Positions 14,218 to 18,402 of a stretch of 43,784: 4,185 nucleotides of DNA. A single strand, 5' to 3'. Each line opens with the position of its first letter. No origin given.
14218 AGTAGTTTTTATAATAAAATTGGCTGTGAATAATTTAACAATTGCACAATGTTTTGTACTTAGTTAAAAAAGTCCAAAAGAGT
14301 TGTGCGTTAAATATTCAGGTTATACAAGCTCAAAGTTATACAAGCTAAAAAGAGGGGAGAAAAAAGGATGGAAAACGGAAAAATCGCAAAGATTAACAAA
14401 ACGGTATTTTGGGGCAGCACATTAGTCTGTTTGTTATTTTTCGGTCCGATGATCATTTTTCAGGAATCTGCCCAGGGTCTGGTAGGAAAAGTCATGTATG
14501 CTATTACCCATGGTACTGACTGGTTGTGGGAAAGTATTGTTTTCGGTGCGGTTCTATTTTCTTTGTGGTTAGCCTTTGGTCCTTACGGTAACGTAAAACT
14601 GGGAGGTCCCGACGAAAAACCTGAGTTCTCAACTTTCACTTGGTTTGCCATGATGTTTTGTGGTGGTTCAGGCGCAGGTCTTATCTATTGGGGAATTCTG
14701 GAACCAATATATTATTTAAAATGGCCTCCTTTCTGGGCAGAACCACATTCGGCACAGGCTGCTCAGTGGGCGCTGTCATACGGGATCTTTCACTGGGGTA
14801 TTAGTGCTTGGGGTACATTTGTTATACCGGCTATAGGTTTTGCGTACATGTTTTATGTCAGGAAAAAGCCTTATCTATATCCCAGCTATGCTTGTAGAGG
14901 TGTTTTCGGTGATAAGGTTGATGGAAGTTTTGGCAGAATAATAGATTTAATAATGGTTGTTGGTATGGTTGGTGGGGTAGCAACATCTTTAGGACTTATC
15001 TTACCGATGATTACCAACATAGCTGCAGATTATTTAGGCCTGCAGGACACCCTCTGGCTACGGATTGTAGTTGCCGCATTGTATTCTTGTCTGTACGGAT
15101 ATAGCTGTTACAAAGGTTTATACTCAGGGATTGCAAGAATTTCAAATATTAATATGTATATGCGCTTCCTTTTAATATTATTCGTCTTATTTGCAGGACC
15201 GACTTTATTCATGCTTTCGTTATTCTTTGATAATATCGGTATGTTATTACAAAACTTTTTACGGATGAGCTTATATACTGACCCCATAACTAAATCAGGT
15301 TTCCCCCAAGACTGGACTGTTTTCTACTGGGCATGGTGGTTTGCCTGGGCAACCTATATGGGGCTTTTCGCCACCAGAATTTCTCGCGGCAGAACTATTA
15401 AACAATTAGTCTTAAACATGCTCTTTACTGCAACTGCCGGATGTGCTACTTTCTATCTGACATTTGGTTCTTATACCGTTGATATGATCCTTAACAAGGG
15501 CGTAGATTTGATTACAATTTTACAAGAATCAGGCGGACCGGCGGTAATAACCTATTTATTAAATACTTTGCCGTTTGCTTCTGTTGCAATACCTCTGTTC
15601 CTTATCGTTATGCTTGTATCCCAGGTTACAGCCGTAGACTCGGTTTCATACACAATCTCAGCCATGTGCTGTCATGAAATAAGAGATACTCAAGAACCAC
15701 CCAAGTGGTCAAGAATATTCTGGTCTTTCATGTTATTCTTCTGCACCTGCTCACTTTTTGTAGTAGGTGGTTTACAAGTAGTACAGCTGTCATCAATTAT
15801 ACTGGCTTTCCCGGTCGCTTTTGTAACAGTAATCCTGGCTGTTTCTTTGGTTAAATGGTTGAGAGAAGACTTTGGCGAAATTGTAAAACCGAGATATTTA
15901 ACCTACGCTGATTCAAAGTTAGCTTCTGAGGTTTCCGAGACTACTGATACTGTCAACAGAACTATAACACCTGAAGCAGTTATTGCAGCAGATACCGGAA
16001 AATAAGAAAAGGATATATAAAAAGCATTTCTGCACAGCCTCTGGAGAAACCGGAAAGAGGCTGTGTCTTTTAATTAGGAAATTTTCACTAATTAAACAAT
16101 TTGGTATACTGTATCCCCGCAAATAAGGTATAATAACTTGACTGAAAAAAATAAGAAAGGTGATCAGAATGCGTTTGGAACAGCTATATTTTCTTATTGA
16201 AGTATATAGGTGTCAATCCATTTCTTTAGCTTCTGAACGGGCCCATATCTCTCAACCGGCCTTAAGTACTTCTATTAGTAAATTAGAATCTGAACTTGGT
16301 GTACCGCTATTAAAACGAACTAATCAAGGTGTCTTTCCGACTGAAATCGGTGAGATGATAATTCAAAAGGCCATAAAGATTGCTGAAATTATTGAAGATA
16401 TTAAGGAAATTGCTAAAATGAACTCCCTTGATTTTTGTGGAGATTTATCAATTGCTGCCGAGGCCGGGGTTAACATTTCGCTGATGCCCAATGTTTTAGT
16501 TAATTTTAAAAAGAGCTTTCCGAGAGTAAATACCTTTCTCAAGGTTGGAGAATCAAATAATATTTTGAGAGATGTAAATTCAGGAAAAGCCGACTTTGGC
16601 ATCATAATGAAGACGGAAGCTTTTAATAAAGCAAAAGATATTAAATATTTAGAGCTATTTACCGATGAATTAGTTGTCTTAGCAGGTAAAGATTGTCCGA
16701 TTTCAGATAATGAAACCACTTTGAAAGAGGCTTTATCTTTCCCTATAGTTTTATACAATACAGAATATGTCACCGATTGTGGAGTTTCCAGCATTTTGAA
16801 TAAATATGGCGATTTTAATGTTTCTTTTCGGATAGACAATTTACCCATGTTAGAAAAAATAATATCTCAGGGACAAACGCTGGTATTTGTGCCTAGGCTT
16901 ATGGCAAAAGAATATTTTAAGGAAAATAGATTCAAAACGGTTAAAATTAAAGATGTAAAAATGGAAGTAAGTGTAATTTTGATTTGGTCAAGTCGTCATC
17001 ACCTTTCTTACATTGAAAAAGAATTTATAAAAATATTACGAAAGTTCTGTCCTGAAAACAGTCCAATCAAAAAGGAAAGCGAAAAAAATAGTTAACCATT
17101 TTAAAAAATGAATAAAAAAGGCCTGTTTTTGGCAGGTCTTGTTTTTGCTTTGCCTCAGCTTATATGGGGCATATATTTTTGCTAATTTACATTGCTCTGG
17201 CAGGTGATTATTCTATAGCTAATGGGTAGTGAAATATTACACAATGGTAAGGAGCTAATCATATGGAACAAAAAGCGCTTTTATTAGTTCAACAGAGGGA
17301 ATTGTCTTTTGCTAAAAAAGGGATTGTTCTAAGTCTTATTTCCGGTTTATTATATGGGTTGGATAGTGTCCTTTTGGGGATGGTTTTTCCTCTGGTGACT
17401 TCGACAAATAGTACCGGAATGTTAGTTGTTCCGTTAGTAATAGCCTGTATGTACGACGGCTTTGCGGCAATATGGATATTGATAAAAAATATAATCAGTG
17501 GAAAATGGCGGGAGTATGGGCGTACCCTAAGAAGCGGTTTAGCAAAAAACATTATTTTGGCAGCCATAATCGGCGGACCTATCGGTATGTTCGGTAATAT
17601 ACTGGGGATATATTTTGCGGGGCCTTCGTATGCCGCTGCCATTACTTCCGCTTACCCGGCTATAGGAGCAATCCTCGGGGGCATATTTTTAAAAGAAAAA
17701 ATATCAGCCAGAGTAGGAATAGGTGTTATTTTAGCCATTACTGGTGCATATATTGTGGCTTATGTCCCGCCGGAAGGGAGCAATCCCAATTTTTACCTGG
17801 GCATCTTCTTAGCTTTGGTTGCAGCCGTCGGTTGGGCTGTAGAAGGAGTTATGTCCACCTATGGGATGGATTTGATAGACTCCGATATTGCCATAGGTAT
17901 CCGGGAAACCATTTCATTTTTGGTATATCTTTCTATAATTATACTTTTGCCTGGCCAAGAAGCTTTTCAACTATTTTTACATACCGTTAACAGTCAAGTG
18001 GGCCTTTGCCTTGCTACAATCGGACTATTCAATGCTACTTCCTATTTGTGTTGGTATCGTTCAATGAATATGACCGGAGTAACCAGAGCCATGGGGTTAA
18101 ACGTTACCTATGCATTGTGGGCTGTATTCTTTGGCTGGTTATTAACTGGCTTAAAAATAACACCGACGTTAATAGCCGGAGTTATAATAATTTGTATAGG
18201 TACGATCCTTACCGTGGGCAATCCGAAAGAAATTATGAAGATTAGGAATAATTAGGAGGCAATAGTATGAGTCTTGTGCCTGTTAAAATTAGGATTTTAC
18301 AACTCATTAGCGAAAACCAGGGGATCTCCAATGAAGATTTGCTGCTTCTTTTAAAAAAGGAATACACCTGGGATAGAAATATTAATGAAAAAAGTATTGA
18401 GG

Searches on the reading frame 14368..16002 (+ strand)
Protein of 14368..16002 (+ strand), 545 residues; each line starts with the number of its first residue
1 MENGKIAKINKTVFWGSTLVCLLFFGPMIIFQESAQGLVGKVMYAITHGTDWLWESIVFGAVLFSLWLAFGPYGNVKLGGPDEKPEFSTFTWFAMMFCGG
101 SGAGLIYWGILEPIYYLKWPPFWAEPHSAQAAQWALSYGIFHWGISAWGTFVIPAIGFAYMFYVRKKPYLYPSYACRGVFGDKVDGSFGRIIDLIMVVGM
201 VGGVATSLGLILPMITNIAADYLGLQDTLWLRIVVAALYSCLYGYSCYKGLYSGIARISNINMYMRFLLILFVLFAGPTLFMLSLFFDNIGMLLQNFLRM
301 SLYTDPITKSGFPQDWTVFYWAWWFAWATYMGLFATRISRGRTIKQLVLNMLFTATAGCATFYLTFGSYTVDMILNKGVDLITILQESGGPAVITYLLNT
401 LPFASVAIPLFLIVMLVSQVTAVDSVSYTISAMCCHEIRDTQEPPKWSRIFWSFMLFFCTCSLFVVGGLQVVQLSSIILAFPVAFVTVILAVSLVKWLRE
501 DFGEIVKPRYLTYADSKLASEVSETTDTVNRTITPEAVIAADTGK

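Call 9: search_protein_families(library=pfam, proteins=[window:14368-16002:+])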
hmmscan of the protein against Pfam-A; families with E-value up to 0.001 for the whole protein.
window:14368-16002:+ (545 aa): 1 family
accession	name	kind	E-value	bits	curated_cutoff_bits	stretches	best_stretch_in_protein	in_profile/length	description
PF02028.23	BCCT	-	8.3e-148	493.3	27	1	13-501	1-485/485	BCCT, betaine/carnitine/choline family transporter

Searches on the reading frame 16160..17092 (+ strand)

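Call 9: search_protein_families(library=pfam, proteins=[window:16160-17092:+])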
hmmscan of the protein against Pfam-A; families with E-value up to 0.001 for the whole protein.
window:16160-17092:+ (311 aa): 2 families
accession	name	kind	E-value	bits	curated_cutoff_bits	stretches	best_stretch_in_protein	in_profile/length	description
PF03466.25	LysR_substrate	-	1.7e-25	90.1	28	1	93-296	5-207/209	LysR substrate binding domain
PF00126.33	HTH_1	-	7.7e-19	67.8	26.6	1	6-65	1-60/60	Bacterial regulatory helix-turn-helix protein, lysR family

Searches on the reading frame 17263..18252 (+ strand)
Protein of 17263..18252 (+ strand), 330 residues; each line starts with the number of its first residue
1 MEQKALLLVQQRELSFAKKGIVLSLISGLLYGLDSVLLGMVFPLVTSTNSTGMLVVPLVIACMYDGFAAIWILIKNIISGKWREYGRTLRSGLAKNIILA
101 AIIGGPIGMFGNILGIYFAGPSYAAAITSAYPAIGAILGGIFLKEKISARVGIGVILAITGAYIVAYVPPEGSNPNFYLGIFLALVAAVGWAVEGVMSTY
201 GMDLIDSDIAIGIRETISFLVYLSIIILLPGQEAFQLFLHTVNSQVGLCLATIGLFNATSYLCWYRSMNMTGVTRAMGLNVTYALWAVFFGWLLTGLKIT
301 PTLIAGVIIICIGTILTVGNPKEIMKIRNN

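Call 9: search_protein_families(library=pfam, proteins=[window:17263-18252:+])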
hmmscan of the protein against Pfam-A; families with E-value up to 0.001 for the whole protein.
window:17263-18252:+ (330 aa): 1 family
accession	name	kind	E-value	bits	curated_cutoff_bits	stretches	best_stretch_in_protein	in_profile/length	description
PF00892.27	EamA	-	2.7e-24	86.4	28.2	2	179-318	2-134/135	EamA-like transporter family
